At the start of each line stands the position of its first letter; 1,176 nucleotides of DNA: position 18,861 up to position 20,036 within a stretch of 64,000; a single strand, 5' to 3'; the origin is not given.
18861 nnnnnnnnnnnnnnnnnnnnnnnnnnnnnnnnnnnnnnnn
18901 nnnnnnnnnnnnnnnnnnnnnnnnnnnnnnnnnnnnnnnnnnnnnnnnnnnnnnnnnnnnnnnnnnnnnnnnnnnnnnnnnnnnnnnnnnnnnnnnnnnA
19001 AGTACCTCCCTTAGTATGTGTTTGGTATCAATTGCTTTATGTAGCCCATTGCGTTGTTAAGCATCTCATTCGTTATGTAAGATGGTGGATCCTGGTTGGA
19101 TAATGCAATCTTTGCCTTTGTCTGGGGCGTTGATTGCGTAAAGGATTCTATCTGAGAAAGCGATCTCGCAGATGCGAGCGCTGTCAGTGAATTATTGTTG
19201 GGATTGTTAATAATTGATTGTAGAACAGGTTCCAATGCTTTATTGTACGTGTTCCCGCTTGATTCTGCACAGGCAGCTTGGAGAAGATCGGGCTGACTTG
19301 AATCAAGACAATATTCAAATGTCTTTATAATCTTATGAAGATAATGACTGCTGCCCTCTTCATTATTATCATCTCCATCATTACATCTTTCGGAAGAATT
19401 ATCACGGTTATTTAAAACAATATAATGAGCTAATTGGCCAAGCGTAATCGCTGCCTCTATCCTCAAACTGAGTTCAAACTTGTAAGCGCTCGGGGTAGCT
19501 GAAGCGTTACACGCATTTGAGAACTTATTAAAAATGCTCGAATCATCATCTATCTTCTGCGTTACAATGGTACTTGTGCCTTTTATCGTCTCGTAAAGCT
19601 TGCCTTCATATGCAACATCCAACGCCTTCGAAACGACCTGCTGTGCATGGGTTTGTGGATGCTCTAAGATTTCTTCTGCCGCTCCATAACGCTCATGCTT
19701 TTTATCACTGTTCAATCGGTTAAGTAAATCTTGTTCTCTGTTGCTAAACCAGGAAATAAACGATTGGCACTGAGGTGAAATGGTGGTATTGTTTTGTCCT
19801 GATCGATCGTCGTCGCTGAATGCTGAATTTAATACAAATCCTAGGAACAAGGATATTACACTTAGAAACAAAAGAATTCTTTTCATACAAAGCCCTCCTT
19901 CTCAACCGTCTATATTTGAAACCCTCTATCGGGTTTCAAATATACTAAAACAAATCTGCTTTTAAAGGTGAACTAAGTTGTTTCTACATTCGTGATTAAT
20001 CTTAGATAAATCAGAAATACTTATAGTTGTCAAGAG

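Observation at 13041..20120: AT-rich accessory segment encoding an operon of four secreted proteins with no assignable function, wedged between a tRNA cluster and lspA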

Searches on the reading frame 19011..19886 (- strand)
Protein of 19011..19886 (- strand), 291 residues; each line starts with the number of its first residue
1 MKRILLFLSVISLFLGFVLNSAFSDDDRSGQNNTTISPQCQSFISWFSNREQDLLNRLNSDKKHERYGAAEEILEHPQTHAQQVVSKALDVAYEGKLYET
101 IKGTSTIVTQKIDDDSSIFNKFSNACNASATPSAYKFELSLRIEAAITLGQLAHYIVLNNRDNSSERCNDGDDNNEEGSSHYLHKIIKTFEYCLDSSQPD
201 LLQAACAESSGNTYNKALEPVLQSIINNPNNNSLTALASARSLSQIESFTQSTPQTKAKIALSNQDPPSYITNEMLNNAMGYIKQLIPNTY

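Call 4: search_protein_families(library=pfam, proteins=[window:19011-19886:-], max_evalue=1)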
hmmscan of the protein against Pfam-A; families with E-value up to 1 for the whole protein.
window:19011-19886:- (291 aa): 1 family
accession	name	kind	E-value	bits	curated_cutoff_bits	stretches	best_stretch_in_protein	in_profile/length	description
PF13646.12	HEAT_2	-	0.0028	18.4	27.7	1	193-248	7-60/88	HEAT repeats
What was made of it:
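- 19011..19886 (-): Gene A: secreted all-alpha, HEAT-like protein, 291 aa, with five conserved Cys. HEAT_2 scores below the cut-off (call 4).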

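Call 5: search_protein_families(library=ncbifam, proteins=[window:19011-19886:-], max_evalue=1)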
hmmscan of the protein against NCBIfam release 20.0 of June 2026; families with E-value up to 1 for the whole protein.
window:19011-19886:- (291 aa): 4 families
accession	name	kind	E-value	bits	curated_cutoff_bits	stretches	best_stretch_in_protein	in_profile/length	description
NF053838.1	hit_Bd0108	equivalog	0.0081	16.6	40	1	1-33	1-31/94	predatory lifecycle switch protein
NF052618.1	slr1658_cyano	equivalog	0.012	15.2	200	1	230-285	33-87/191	slr1658 family protein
TIGR00847.1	ccoS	equivalog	0.046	13.4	28.35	1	4-31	3-30/51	cbb3-type cytochrome oxidase assembly protein CcoS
NF052445.1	RespRegMctR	equivalog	0.074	12.4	300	1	242-285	62-104/205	two-component system response regulator MctR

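Call 21: find_homologous_proteins(query=window:19011-19886:-, max_evalue=0.01)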
Query window:19011-19886:- (291 aa): 3 proteins with E <= 0.01 among 1299 candidates.
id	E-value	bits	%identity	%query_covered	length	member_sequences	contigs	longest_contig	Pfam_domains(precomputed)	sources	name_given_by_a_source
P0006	3.7e-179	612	100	96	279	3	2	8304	-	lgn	-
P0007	2.4e-91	324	54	100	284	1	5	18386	-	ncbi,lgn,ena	-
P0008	1.2e-90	322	55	100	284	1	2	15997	-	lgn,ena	-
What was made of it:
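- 19011..19886 (-): Only 3 clusters of homologues exist (call 21).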

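Call 56: search_protein_families(library=phrogs, proteins=[window:19011-19886:-], max_evalue=0.1)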
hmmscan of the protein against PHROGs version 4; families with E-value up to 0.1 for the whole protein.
window:19011-19886:- (291 aa): 0 families

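Call 57: search_protein_families(library=padloc, proteins=[window:19011-19886:-], max_evalue=0.1)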
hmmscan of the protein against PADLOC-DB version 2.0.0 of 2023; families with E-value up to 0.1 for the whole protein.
window:19011-19886:- (291 aa): 0 families

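Call 65: predict_structure(alignment_id=A5)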
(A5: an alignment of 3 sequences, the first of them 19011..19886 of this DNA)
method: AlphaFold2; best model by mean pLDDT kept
length: 291 residues; sequences in the alignment: 3
mean_pLDDT: 38.8   pTM: 0.29
mean pLDDT of the five models: 38.8, 38.5, 38.3, 35.3, 30.6
residues with pLDDT >= 90: 0; 70-90: 17; 50-70: 32; < 50: 242
segments of 3 or more residues with pLDDT < 50: 6-44, 95-291
pLDDT, mean of each block of 10 residues (from residue 1): 45 36 28 35 53 81 72 55 56 45 25 28 30 29 39 36 29 30 35 35 35 31 39 33 34 37 31 34 30 27
secondary structure, 60 per line:
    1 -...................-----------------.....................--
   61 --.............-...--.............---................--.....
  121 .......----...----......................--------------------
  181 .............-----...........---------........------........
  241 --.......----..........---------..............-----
elements in order: H2-20 H38-58 H63-75 H82-94 H98-113 H116-127 H139-160 H181-193 H199-209 H219-226 H233-240 H243-249 H254-263 H273-286
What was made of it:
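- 19011..19886 (-): AlphaFold2 predicts an all-helical protein with pLDDT 38.8 (call 65).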

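Call 69: fold_search(model_id=the predicted structure, library=pdb)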
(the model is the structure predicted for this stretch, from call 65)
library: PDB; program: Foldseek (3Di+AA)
matches with E <= 10: 165; with E <= 0.001: 0
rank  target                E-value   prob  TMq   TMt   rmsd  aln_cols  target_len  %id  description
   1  7z0g_C                5.1e-01  0.13  0.15  0.18  19.8       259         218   11  CPAP:TUBULIN:IE5 ALPHAREP COMPLEX P1 SPACE GROUP (released 2022-04-13)
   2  7z0g_T                6.0e-01  0.13  0.16  0.19  19.8       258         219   11  CPAP:TUBULIN:IE5 ALPHAREP COMPLEX P1 SPACE GROUP (released 2022-04-13)
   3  4zv6_A                7.1e-01  0.14  0.19  0.20  21.3       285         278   12  Crystal structure of the artificial alpharep-7 octarellinV.1 complex (released 2016-05-25)
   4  9qoo_A                9.7e-01  0.23  0.24  0.09  14.7       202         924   12  Composite model: Ternary complex of the human 20S proteasome in complex with Importin-9 and two homodimers of Akirin-2 (released 2026-01-28)
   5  7q1f_C                1.0e+00  0.15  0.19  0.24  16.4       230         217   13  CPAP:TUBULIN:IE5 ALPHAREP COMPLEX (released 2022-04-20)
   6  5z56_1                1.0e+00  0.05  0.12  0.06  21.7       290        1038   12  cryo-EM structure of a human activated spliceosome (mature Bact) at 5.1 angstrom. (released 2018-09-19)
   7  8jrt_U                1.3e+00  0.08  0.16  0.08  21.0       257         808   15  Cryo-EM structure of human 26S proteasomal RP subcomplex (Ea state) bound to K11/K48-branched ubiquitin (Ub) chain com (released 2024-12-18)
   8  7bii_A                1.3e+00  0.05  0.13  0.03  21.8       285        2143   11  Crystal structure of Nematocida HUWE1 (released 2021-07-28)
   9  8u89_A                1.3e+00  0.08  0.15  0.10  16.8       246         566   11  The structure of the PP2A-B56Delta holoenzyme mutant - E197K (released 2024-01-10)
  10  7abg_u                1.3e+00  0.05  0.14  0.08  21.7       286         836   12  Human pre-Bact-1 spliceosome (released 2020-12-23)
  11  8d9w_D                1.4e+00  0.11  0.20  0.22  15.2       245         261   16  beta-Arf1 homodimeric interface within AP-1, Arf1, Nef, MHC-I lattice on narrow tubes (released 2023-07-05)
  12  8aw4_A                1.5e+00  0.14  0.17  0.24  17.5       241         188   13  Structure of a complex of biosynthetic proteins bB-E3 and bGFPD-YY (released 2022-12-28)
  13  8uwb_A                1.6e+00  0.13  0.19  0.11  16.9       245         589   14  Crystal structure of PP2A PPP2R1A-PPP2CA-PPP2R5E phosphatase. (released 2024-04-17)
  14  3woz_B                1.6e+00  0.11  0.18  0.21  11.2       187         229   15  Crystal structure of CLASP2 TOG domain (TOG3) (released 2015-05-27)
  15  7q2z_E                1.6e+00  0.07  0.17  0.07  22.6       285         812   12  Cryo-EM structure of S.cerevisiae condensin Ycg1-Brn1-DNA complex (released 2022-04-06)
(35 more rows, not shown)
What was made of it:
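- On HEAT-repeat proteins (PF13646), for A: The AlphaFold2 model is all-helical but has pLDDT 38.8, and its Foldseek hits to alpha-solenoids have E > 0.5 (calls 65, 69).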
